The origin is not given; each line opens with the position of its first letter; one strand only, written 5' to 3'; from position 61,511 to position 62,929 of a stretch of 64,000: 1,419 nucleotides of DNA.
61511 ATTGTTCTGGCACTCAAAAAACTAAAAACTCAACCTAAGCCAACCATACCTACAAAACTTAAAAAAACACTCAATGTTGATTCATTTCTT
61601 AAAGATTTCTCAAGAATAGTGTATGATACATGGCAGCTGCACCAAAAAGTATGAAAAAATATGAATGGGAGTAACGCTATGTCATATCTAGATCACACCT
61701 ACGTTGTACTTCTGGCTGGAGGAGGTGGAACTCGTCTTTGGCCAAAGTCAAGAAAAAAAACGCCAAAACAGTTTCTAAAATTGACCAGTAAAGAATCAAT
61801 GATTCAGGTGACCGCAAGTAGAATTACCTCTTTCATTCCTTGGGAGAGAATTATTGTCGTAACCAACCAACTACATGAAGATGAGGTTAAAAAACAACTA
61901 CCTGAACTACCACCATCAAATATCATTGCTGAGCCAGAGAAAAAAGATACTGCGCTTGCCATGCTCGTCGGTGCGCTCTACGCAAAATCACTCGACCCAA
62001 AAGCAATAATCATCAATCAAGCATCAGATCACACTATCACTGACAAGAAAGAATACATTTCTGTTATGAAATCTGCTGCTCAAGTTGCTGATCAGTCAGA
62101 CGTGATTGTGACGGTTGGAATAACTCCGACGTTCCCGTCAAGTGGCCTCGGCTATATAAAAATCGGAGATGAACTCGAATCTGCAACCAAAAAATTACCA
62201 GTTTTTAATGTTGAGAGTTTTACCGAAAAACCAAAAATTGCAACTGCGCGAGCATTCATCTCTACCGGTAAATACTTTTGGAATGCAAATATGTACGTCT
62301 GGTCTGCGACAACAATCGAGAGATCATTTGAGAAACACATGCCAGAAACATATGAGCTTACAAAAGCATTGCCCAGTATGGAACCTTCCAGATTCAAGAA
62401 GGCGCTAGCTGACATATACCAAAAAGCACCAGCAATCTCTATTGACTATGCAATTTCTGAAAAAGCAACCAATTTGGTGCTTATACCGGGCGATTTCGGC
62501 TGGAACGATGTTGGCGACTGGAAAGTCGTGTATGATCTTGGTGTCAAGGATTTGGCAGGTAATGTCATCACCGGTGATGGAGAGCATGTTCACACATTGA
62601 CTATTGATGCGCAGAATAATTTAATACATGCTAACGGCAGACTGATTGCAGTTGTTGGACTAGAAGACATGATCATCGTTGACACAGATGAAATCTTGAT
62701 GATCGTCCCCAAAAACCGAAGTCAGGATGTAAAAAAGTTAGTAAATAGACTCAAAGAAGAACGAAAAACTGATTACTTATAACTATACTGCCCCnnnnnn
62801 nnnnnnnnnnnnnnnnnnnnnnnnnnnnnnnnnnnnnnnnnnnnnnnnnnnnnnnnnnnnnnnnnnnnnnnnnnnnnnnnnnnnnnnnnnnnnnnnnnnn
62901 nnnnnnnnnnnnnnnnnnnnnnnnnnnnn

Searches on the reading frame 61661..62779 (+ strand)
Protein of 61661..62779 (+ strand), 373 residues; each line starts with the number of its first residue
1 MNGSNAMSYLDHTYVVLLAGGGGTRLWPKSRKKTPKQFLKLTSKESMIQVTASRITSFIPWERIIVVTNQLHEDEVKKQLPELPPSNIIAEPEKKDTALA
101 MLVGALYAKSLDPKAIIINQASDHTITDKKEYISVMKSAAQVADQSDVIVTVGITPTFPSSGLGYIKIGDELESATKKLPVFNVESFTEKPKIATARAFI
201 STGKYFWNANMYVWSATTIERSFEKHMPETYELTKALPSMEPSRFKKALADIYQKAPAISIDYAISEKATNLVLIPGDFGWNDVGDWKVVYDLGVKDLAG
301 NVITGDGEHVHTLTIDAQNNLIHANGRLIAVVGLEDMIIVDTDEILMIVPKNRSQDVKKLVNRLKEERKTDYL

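Call 74: search_protein_families(library=pfam, proteins=[window:61661-62779:+], max_evalue=0.01)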
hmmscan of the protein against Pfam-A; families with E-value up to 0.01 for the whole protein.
window:61661-62779:+ (373 aa): 3 families
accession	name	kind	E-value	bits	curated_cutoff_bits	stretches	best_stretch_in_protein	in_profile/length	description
PF00483.29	NTP_transferase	-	1.2e-41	143.4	21.2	1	15-296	2-241/245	Nucleotidyl transferase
PF22640.1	ManC_GMP_beta-helix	-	7.9e-18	64.6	27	1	313-364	4-55/55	MannoseP isomerase/GMP-like beta-helix domain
PF12804.13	NTP_transf_3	-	2.9e-06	28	27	1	15-109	1-83/160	MobA-like NTP transferase domain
